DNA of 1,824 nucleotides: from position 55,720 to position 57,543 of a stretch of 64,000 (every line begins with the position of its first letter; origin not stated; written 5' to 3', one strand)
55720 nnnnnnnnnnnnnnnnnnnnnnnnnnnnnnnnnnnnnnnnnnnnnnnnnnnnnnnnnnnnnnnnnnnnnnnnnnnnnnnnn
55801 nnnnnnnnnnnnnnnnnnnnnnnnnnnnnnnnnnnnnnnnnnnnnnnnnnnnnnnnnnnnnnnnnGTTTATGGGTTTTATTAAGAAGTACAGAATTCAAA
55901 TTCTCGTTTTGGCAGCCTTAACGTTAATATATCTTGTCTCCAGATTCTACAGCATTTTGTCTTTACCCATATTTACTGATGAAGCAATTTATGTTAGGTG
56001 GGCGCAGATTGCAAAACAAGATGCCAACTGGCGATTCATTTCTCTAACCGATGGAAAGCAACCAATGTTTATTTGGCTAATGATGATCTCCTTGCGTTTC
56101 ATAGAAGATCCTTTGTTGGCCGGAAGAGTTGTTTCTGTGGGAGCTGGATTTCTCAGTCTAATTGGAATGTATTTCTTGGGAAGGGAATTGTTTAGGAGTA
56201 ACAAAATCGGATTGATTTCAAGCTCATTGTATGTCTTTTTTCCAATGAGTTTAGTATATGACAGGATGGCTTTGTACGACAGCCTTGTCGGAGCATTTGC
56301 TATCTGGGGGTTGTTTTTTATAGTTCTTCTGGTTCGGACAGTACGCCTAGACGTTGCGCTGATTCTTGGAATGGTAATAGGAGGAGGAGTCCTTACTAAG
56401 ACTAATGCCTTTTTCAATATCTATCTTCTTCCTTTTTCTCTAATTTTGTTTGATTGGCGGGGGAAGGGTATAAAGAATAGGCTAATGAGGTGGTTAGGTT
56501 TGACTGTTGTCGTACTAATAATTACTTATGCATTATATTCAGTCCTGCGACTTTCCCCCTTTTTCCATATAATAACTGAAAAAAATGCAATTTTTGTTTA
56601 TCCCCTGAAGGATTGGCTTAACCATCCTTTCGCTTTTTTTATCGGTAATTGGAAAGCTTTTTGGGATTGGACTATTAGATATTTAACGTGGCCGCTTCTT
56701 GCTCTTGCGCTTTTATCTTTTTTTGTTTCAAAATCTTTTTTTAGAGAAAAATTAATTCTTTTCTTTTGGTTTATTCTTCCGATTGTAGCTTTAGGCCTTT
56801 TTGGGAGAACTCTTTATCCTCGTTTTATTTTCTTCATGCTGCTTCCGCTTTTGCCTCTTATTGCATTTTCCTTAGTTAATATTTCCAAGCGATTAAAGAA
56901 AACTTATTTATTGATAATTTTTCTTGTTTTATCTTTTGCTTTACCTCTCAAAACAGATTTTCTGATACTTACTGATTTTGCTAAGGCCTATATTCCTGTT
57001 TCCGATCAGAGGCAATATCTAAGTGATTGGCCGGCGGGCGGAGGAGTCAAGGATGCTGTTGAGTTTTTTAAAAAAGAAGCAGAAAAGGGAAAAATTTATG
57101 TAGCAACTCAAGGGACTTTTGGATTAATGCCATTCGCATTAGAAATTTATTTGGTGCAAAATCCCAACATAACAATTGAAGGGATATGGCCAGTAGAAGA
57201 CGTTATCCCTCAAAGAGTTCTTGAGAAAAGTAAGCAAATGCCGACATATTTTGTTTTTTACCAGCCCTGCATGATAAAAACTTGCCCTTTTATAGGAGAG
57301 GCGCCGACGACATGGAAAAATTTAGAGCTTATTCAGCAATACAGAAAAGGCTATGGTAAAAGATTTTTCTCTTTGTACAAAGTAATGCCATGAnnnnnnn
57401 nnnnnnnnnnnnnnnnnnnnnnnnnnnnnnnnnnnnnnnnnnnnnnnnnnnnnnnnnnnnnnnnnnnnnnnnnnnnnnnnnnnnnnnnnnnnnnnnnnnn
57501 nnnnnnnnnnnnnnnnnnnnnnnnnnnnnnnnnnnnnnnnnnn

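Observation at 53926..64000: Tandem array of six GT-C membrane glycosyltransferase paralogs behind an Alg5-like polyprenol-phosphate sugar synthase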

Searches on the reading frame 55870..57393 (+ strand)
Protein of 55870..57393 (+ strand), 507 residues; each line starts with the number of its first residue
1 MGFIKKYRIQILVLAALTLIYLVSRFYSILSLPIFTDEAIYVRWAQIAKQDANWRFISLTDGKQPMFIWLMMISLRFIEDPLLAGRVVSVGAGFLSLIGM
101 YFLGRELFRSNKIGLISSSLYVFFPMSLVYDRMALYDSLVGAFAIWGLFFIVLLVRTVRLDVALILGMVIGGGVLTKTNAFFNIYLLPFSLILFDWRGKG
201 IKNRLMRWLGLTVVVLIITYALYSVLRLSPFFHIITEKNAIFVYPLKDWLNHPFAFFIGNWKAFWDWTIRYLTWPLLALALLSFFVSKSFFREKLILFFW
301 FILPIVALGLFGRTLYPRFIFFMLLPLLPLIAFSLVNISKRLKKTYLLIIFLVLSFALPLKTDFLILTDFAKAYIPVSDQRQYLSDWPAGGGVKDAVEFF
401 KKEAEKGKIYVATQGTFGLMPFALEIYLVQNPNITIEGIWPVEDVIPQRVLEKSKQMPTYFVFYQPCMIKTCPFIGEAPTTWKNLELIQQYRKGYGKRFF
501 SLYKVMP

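Call 6: search_protein_families(library=pfam, proteins=[window:55870-57393:+], max_evalue=0.01)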
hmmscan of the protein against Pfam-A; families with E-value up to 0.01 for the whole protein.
window:55870-57393:+ (507 aa): 1 family
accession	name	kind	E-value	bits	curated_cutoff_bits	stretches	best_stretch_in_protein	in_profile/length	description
PF13231.12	PMT_2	-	2.3e-10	41.4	26.1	1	65-218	4-154/160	Dolichyl-phosphate-mannose-protein mannosyltransferase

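Call 7: search_protein_families(library=ncbifam, proteins=[window:55870-57393:+], max_evalue=0.01)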
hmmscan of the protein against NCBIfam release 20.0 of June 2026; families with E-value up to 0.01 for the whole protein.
window:55870-57393:+ (507 aa): 0 families
